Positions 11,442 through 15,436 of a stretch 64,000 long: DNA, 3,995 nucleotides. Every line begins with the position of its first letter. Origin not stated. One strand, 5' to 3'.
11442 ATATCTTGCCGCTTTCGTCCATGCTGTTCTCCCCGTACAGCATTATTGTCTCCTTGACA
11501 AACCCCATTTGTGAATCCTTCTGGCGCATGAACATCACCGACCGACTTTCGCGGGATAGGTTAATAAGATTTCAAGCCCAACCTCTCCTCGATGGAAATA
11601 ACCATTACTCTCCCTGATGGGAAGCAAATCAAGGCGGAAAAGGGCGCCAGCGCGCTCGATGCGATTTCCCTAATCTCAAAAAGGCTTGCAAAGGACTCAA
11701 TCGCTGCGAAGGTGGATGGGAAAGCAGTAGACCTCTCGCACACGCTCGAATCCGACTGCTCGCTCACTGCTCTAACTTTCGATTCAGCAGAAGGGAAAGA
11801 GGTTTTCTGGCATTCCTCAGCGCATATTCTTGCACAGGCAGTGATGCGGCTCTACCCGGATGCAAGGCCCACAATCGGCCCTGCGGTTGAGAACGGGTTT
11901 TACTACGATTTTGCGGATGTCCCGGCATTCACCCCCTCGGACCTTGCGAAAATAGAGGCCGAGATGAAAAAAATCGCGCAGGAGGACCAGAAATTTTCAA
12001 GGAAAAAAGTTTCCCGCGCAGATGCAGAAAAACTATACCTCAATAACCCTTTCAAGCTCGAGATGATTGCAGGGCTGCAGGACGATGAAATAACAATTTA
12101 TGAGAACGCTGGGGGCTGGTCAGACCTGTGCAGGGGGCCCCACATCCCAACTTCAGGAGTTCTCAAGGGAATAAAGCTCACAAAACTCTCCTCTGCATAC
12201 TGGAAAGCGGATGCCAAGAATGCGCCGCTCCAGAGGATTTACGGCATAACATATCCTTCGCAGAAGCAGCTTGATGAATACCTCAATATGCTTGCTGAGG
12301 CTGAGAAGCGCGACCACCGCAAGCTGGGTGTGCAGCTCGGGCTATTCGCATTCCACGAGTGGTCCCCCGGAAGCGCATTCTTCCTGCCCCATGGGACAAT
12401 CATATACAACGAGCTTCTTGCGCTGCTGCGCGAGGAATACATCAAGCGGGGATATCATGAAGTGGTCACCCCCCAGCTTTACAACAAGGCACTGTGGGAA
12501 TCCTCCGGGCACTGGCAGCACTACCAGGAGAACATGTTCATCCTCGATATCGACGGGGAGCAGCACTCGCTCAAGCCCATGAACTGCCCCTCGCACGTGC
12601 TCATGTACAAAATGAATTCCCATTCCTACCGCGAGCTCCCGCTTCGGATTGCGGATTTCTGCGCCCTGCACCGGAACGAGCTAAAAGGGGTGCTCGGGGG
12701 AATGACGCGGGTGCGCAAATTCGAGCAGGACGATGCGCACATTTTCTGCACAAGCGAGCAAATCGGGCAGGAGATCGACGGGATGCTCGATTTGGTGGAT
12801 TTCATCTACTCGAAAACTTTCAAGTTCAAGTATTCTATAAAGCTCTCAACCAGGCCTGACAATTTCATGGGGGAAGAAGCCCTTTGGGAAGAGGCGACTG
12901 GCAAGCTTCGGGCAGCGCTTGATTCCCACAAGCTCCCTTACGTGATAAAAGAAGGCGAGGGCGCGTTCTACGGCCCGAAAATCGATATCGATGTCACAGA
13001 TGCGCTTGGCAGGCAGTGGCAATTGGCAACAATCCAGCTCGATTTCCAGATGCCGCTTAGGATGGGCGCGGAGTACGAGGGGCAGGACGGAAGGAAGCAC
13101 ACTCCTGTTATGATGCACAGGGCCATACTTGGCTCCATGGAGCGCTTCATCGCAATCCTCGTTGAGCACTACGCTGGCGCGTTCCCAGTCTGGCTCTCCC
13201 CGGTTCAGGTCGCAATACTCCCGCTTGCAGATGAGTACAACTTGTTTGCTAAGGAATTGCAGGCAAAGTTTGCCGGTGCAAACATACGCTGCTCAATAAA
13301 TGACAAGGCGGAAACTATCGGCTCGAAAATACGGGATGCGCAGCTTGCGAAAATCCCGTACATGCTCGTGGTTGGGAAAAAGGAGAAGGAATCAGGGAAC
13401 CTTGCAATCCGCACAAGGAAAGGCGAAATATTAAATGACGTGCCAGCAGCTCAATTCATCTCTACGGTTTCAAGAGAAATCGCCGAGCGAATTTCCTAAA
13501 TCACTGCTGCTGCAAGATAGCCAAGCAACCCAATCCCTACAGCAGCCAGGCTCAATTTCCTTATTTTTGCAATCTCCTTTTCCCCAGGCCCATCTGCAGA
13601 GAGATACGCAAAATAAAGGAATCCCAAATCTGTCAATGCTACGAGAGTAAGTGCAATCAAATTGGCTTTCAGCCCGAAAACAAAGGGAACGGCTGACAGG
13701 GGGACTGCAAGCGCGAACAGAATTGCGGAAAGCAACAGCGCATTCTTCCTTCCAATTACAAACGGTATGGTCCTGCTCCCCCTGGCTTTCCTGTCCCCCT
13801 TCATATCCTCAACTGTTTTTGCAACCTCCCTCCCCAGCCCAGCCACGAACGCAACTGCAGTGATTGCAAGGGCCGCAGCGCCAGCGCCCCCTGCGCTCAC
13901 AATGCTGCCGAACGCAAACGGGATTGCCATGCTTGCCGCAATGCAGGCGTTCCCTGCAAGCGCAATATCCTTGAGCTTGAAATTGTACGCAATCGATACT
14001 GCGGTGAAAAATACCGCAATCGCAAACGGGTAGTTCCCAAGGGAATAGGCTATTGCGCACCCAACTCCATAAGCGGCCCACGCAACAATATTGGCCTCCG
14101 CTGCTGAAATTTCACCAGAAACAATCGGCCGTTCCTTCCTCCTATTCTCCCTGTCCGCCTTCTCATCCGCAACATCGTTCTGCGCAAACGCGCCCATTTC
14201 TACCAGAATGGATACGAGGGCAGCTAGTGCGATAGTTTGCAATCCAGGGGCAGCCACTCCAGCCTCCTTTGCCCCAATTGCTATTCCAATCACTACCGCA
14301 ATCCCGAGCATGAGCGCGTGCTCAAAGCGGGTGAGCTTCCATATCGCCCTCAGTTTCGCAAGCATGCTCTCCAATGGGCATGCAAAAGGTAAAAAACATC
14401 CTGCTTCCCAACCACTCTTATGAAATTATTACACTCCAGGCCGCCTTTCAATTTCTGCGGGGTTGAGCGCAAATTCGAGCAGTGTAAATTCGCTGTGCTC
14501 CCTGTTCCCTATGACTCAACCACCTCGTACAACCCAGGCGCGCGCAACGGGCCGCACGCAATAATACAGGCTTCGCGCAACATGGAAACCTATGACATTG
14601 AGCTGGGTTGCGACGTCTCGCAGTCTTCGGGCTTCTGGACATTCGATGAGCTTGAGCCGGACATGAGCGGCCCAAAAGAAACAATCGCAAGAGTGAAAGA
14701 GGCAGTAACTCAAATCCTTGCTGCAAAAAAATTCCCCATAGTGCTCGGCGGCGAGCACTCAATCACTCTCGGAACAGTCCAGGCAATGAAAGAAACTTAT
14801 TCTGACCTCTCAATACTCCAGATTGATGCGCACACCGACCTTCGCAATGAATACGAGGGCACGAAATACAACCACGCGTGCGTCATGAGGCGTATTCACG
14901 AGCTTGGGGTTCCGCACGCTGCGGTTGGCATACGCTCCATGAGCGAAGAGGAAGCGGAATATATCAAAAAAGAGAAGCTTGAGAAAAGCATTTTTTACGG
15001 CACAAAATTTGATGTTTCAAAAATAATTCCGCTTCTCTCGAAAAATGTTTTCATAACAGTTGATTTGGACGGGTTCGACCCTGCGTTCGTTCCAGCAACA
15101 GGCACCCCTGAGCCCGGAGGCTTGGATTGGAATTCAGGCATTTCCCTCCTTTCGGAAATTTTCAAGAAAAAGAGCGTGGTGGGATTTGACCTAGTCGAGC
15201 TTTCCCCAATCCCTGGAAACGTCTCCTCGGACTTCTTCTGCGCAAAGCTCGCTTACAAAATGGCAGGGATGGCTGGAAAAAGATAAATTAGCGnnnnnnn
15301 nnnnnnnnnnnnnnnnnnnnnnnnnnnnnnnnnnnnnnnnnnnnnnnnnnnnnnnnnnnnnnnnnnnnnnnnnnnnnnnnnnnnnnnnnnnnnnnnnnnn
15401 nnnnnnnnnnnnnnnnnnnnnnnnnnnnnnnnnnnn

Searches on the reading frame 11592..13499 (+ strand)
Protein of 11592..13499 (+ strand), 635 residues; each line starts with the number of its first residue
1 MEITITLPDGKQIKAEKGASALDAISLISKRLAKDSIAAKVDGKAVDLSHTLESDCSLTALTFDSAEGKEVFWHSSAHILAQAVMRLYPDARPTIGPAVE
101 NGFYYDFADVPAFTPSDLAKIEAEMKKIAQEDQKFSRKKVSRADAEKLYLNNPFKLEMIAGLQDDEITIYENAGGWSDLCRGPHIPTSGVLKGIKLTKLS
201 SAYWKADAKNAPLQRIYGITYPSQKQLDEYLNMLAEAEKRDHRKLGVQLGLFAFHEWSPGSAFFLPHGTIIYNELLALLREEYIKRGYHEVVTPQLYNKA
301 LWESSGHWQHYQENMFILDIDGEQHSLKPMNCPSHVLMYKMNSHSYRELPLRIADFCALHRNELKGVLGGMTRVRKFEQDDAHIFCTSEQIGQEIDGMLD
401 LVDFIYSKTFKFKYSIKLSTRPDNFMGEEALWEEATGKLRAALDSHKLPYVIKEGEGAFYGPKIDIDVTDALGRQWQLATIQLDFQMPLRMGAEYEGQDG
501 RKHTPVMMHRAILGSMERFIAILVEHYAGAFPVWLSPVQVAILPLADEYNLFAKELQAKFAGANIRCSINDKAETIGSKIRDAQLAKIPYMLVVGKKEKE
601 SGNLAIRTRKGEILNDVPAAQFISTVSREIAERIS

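Call 24: search_protein_families(library=pfam, proteins=[window:11592-13499:+], max_evalue=0.001)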
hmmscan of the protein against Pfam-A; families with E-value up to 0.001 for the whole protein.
window:11592-13499:+ (635 aa): 4 families
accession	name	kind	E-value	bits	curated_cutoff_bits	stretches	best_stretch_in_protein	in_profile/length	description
PF00587.30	tRNA-synt_2b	-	7.1e-46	156.9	29.3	1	321-527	6-179/179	tRNA synthetase class II core domain (G, H, P, S and T)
PF03129.25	HGTP_anticodon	-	1.8e-19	70.1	21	1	539-627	1-92/94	Anticodon binding domain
PF02824.27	TGS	-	4.8e-14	52.6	22.2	1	3-59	1-57/60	TGS domain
PF07973.19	tRNA_SAD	-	2.2e-09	37.5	24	1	167-217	1-44/44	Threonyl and Alanyl tRNA synthetase second additional domain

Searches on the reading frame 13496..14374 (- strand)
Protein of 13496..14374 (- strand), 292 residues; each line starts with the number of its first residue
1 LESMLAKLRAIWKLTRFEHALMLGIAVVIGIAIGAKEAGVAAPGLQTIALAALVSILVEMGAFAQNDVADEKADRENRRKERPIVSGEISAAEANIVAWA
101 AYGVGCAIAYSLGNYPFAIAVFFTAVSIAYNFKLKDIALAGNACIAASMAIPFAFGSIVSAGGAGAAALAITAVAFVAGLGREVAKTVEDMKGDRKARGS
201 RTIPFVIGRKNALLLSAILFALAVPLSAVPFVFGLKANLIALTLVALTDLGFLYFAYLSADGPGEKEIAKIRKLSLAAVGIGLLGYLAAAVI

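Call 24: search_protein_families(library=pfam, proteins=[window:13496-14374:-], max_evalue=0.001)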
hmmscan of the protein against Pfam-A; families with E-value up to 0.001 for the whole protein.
window:13496-14374:- (292 aa): 1 family
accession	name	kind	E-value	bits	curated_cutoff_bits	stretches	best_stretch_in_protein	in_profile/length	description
PF01040.23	UbiA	-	1.3e-35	123.4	34.2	1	38-267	12-240/250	UbiA prenyltransferase family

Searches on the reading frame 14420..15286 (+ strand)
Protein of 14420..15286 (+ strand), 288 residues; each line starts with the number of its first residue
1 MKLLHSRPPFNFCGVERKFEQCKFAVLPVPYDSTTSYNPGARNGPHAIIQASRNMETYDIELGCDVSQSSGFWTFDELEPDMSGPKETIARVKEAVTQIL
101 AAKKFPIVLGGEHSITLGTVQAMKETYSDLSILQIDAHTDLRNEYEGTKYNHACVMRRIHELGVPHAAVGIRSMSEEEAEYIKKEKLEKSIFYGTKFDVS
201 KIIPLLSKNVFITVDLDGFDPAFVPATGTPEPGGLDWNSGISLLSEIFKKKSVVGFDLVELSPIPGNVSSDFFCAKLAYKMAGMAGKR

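Call 24: search_protein_families(library=pfam, proteins=[window:14420-15286:+], max_evalue=0.001)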
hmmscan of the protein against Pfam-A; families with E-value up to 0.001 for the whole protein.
window:14420-15286:+ (288 aa): 1 family
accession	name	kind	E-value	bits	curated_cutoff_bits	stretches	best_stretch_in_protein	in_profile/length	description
PF00491.26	Arginase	-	5.3e-67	226.7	22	1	23-281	2-278/280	Arginase family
